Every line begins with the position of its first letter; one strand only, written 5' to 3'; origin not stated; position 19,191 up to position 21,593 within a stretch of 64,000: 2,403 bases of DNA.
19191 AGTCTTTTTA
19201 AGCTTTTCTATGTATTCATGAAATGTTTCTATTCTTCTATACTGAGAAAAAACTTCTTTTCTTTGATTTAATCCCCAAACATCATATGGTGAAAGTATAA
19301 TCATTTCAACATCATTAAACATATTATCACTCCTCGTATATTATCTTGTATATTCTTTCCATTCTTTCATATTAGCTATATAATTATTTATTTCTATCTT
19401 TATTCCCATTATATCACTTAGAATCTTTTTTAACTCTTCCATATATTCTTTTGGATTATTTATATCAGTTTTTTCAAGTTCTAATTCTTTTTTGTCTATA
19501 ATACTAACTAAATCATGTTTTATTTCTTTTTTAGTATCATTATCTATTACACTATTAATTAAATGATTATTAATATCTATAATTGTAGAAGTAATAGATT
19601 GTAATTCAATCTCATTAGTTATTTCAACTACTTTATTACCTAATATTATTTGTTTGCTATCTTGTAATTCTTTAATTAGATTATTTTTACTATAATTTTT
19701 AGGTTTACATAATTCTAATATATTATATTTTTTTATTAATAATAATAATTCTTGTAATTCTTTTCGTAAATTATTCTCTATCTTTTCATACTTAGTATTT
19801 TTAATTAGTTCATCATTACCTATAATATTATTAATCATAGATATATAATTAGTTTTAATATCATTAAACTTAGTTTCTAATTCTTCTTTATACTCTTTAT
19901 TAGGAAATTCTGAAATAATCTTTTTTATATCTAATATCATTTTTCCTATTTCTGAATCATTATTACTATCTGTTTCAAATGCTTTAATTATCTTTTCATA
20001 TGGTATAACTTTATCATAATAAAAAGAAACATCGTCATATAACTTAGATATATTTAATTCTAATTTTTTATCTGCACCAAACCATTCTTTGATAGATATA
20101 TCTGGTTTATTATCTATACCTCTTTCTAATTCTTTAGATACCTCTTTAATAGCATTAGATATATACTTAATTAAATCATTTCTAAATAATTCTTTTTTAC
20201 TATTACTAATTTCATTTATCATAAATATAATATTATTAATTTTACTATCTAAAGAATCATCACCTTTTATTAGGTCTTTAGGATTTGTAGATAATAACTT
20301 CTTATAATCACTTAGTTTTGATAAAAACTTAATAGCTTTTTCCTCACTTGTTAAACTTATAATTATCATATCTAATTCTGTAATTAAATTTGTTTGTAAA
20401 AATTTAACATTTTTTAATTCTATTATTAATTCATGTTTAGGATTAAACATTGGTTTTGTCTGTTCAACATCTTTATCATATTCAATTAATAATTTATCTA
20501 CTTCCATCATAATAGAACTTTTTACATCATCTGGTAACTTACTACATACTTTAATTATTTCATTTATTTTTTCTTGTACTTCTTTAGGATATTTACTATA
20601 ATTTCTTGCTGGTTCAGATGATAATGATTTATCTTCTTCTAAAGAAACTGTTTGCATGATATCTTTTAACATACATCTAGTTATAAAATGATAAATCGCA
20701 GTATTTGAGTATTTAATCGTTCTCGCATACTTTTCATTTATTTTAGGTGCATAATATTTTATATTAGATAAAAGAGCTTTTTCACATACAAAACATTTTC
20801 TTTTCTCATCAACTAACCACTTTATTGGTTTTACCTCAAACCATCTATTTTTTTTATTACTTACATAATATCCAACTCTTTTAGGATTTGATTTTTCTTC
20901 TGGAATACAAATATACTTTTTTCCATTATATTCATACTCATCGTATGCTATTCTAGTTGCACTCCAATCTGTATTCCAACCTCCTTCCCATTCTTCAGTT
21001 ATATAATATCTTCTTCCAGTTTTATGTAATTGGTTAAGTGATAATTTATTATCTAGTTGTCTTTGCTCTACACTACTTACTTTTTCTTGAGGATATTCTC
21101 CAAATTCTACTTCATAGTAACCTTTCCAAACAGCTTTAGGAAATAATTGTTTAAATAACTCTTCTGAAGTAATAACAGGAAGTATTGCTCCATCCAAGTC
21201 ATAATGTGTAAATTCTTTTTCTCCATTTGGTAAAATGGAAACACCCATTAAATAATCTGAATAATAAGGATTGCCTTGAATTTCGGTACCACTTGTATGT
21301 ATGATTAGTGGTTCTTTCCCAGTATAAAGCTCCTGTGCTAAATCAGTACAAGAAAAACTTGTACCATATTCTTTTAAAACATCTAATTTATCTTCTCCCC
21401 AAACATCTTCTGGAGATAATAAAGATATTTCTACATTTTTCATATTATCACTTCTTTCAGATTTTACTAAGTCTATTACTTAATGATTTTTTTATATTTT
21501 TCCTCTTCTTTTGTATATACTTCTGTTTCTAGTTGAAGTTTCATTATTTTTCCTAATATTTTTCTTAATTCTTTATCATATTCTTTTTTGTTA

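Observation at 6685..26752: Eight-member tandem array of large, apparently cytoplasmic paralogs with no recognisable domain: a candidate undescribed system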

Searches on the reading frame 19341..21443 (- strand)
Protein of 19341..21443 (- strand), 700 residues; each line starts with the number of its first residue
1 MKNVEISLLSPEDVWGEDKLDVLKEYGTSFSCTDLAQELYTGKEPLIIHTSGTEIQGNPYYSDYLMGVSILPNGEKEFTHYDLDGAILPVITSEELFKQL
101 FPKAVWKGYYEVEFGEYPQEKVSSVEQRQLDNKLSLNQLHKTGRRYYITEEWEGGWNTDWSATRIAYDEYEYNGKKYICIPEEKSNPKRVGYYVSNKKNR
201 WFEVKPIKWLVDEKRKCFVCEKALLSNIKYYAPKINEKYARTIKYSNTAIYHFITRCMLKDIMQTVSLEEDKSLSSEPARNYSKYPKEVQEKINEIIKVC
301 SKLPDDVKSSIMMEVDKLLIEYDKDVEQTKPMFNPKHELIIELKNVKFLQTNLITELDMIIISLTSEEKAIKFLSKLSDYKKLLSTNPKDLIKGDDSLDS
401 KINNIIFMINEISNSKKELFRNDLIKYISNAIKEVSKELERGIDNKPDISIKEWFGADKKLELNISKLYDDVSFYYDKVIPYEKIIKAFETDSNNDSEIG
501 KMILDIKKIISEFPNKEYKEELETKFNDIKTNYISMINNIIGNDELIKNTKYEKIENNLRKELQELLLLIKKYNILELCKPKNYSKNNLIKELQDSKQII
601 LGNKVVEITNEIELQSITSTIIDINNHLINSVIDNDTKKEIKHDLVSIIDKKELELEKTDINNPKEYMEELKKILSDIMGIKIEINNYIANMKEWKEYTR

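Call 4: search_protein_families(library=pfam, proteins=[window:19341-21443:-], max_evalue=1)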
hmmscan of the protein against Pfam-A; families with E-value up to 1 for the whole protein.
window:19341-21443:- (700 aa): 0 families

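Call 5: search_protein_families(library=ncbifam, proteins=[window:19341-21443:-], max_evalue=1)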
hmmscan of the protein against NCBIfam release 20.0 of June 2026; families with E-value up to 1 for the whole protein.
window:19341-21443:- (700 aa): 0 families

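Call 6: search_protein_families(library=padloc, proteins=[window:19341-21443:-], max_evalue=1)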
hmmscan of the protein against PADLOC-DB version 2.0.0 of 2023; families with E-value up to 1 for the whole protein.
window:19341-21443:- (700 aa): 0 families

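Call 67: search_dna_similar(query=window:19344-21443:-, collection=phages, mode=protein, max_evalue=0.001, max_rows=15)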
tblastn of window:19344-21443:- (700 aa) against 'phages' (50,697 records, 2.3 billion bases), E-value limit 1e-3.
No match.

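Call 68: search_dna_similar(query=window:19344-21443:-, collection=plasmids, mode=protein, max_evalue=0.001, max_rows=15)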
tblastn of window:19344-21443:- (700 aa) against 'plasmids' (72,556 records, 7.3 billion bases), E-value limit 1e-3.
No match.

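Call 96: search_protein_families(library=phrogs, proteins=[window:19341-21443:-], max_evalue=0.01)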
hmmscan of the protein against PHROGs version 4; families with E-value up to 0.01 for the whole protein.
window:19341-21443:- (700 aa): 0 families
